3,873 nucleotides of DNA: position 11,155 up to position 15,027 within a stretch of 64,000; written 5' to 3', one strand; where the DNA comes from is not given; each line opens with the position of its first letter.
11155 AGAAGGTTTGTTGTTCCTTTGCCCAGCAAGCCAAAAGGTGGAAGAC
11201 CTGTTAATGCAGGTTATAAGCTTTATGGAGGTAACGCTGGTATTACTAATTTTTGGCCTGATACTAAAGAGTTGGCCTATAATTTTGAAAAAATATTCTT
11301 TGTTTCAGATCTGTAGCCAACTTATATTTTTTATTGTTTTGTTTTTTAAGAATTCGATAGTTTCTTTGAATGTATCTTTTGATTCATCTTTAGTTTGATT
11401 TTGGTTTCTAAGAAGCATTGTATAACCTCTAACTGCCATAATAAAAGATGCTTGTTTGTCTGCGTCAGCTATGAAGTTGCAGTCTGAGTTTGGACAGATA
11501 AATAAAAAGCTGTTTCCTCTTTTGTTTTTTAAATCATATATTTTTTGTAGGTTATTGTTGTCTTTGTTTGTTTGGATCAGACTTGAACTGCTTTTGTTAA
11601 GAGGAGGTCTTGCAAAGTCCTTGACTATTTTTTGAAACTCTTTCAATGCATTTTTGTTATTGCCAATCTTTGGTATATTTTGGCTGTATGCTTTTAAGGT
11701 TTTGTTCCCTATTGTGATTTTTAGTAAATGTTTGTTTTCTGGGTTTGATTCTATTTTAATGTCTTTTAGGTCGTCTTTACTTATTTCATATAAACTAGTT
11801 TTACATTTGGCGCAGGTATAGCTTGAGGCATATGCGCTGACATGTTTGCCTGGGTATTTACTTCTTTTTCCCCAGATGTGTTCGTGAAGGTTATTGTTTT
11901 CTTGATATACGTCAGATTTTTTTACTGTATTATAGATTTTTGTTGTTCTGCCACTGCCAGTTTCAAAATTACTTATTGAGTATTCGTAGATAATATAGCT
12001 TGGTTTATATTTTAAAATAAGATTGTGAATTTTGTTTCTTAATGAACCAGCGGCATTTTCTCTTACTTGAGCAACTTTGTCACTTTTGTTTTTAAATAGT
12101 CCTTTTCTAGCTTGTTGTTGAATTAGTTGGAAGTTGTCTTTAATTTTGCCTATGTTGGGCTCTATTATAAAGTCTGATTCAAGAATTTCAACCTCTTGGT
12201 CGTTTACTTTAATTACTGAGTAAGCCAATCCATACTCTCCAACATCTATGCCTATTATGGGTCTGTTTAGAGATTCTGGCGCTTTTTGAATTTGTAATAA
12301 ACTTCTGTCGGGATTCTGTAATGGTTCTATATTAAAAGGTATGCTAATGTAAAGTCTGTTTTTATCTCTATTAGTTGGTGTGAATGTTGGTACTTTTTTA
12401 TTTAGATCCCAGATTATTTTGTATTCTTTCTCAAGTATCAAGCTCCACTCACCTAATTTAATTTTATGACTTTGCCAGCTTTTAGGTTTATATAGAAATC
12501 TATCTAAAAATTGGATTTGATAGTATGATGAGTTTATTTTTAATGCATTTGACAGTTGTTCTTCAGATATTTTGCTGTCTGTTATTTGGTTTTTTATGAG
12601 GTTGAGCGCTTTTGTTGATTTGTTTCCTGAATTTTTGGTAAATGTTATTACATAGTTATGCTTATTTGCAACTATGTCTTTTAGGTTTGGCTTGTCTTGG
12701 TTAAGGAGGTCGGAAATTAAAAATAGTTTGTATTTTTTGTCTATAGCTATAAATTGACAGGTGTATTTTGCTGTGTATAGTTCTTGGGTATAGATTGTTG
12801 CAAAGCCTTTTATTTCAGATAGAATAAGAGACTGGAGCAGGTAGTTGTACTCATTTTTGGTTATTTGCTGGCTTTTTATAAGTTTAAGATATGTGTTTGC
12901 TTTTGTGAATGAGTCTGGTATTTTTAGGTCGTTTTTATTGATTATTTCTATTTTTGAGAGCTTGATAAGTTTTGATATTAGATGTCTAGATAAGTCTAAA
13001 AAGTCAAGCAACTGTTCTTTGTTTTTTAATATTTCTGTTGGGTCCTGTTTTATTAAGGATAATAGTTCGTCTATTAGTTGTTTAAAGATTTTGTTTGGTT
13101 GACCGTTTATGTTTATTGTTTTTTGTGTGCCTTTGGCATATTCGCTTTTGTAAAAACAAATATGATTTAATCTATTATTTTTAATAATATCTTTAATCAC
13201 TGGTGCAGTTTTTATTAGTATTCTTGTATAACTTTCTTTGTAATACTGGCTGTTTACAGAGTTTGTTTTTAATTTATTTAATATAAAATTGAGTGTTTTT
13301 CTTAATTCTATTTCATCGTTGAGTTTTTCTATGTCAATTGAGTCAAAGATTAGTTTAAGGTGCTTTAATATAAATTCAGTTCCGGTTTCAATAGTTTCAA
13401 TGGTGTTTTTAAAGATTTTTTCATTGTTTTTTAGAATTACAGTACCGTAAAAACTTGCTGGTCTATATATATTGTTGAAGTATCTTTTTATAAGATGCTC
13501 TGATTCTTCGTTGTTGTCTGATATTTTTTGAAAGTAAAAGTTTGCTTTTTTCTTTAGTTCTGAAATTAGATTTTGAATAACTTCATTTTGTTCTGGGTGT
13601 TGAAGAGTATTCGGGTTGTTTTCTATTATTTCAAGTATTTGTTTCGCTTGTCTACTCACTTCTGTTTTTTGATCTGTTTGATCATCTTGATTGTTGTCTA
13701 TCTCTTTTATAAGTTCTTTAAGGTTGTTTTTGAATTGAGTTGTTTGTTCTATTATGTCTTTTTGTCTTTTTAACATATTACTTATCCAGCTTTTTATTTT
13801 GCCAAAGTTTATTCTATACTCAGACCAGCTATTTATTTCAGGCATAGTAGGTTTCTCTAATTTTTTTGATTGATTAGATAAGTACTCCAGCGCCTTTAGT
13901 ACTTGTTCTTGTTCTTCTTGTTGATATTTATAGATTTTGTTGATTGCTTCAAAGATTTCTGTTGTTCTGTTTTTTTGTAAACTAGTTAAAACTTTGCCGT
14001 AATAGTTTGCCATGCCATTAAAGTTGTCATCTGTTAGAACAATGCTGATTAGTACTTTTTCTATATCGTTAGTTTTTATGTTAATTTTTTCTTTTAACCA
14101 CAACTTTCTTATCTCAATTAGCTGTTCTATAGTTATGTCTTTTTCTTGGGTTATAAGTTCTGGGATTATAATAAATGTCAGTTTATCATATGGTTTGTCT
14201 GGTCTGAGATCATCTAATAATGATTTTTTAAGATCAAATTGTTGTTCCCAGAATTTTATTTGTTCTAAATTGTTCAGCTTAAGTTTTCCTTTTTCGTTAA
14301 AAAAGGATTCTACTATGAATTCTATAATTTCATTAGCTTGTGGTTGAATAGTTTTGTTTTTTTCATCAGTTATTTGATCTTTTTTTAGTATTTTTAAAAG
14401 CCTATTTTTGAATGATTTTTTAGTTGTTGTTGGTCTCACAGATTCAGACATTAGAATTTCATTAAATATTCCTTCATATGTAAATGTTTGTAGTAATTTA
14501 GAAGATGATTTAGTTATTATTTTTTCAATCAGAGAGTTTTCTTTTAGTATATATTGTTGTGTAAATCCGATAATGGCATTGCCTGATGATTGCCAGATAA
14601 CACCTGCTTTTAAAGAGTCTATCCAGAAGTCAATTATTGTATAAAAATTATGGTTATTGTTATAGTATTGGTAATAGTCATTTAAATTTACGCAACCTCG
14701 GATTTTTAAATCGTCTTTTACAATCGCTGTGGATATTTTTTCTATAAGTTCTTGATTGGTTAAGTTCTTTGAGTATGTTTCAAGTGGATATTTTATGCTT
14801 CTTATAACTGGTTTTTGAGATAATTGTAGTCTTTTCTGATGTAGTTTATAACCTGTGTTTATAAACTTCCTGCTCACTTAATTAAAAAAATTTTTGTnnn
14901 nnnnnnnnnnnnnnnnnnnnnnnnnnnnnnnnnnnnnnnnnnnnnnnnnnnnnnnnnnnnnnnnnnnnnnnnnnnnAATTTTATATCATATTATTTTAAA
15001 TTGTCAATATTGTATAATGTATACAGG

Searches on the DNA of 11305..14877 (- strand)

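Call 67: build_rna_model(alignment_id=A5, structure=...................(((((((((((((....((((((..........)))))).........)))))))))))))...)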
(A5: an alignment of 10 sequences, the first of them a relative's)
Model R1 built from alignment A5 (10 sequences, 83 columns); structure: as given.
model positions 78; base pairs 19; branch points 0; effective number of sequences 3.74; information 0.725 bits per position. Calibrated on 0.2 Mb of random sequence (short: E-values are rough).
structure used (alignment columns):
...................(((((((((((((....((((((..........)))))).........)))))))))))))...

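Call 68: search_with_rna_model(model_id=R1, sources=[window, L002, L003, L004, L005, L006, L009, L012, L013, L014, L022, L023, L028, L029, L031, L033, L034, L036, L043, L030, L035, L020, L026, L042], max_evalue=1, show_alignments=1)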
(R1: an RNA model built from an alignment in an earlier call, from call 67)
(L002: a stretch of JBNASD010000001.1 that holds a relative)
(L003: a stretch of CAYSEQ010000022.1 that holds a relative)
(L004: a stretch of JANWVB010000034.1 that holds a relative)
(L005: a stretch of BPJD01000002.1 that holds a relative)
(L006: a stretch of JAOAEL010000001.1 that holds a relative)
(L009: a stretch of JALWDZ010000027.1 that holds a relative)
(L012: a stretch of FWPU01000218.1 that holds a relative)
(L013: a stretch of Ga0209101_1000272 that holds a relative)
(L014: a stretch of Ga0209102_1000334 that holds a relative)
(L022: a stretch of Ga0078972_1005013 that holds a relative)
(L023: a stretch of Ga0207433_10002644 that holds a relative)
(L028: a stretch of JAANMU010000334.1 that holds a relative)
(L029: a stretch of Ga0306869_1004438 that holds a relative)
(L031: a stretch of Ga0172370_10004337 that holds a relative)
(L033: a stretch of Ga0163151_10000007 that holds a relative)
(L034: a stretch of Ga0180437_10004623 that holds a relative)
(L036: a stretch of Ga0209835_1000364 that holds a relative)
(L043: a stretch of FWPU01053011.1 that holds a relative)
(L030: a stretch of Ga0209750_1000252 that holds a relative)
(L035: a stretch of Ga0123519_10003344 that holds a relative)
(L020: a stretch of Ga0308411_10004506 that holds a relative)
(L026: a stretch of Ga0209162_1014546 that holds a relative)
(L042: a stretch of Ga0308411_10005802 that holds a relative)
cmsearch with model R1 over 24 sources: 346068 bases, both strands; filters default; matches with E-value up to 1: 64.
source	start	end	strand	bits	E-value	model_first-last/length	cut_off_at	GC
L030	6470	6544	+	88.4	1.3e-17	1-78/78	no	0.51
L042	6876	6950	+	88.4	1.3e-17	1-78/78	no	0.51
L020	4479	4558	+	81.9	4e-16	1-78/78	no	0.49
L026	964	1038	+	74.7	1.7e-14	1-78/78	no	0.56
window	14895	14974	-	58.5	8e-11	1-78/78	no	0.41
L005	6906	6983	+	53.7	9.8e-10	1-78/78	no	0.49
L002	6862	6961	+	53.3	1.2e-09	1-78/78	no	0.58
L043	1367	1469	+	50.6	5e-09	1-78/78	no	0.5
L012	6853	6952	+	49.1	1.1e-08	1-78/78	no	0.58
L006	6829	6903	+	48.7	1.3e-08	1-78/78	no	0.59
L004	6831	6905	+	47.9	2.1e-08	1-78/78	no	0.59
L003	264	337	+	46.8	3.7e-08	1-78/78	no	0.53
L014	230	304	+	39.3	1.9e-06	1-78/78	no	0.51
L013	6532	6630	+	38.7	2.5e-06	1-78/78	no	0.54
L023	6857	6958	+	35.1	1.7e-05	1-78/78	no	0.49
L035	6857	6958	+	35.1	1.7e-05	1-78/78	no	0.49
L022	6861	6960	+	34.4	2.3e-05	1-78/78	no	0.52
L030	11918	11972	-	22.8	0.01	1-78/78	no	0.44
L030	12133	12188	-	21.2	0.024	1-78/78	no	0.41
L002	12012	12065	-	20.4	0.035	1-78/78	no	0.43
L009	477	530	+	20.3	0.038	1-78/78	no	0.5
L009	302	355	+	20.2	0.04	1-78/78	no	0.44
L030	13182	13236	-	20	0.044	1-78/78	no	0.33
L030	12570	12625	-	19.9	0.045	1-78/78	no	0.38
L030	13007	13061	-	19.9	0.046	1-78/78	no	0.38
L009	82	136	+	19.8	0.05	1-78/78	no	0.42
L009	1704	1769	+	18.7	0.085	1-78/78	no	0.58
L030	12265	12319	-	18.5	0.095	1-78/78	no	0.42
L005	11990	12043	-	18.5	0.097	1-78/78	no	0.37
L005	11786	11830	-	18.4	0.1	1-78/78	no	0.31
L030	12439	12492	-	18.3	0.11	1-78/78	no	0.44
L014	5882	5933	-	18.1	0.12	1-78/78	no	0.4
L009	389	443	+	18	0.13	1-78/78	no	0.38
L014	5441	5502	-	17.5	0.16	1-78/78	no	0.4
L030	13095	13150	-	17.4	0.17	1-78/78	no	0.43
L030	12666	12712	-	17.4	0.17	1-78/78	no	0.34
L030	12746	12799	-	17.1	0.2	1-78/78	no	0.37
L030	13356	13409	-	17.1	0.2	1-78/78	no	0.37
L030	12047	12101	-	16.9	0.22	1-78/78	no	0.42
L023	12195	12256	-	16.7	0.24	1-78/78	no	0.5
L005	11905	11958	-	16.7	0.24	1-78/78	no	0.3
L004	11944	11999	-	16.7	0.24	1-78/78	no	0.38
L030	13276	13322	-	16.3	0.3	1-78/78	no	0.36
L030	11832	11886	-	16.2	0.33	1-78/78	no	0.47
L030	12876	12930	-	16.2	0.33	1-78/78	no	0.36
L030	11350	11403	-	16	0.35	1-78/78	no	0.43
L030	12355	12405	-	15.9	0.37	1-78/78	no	0.39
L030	11744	11798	-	15.8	0.39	1-78/78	no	0.36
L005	12167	12218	-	15.7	0.42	1-78/78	no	0.33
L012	12364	12415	-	15.6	0.43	1-78/78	no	0.4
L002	12189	12239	-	15.4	0.49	1-78/78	no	0.43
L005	11699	11748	-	15.3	0.52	1-78/78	no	0.3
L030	11479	11533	-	15.1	0.57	1-78/78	no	0.44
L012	12195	12242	-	14.8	0.64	1-78/78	no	0.38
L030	11656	11710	-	14.8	0.66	1-78/78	no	0.42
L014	5613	5674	-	14.8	0.68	1-78/78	no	0.42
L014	5975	6019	-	14.6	0.72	1-78/78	no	0.44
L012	12094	12155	-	14.4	0.8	1-78/78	no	0.42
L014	244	342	-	14.4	0.81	1-78/78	no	0.51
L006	12007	12053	-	14.3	0.84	1-78/78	no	0.34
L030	11262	11317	-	14.2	0.89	1-78/78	no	0.39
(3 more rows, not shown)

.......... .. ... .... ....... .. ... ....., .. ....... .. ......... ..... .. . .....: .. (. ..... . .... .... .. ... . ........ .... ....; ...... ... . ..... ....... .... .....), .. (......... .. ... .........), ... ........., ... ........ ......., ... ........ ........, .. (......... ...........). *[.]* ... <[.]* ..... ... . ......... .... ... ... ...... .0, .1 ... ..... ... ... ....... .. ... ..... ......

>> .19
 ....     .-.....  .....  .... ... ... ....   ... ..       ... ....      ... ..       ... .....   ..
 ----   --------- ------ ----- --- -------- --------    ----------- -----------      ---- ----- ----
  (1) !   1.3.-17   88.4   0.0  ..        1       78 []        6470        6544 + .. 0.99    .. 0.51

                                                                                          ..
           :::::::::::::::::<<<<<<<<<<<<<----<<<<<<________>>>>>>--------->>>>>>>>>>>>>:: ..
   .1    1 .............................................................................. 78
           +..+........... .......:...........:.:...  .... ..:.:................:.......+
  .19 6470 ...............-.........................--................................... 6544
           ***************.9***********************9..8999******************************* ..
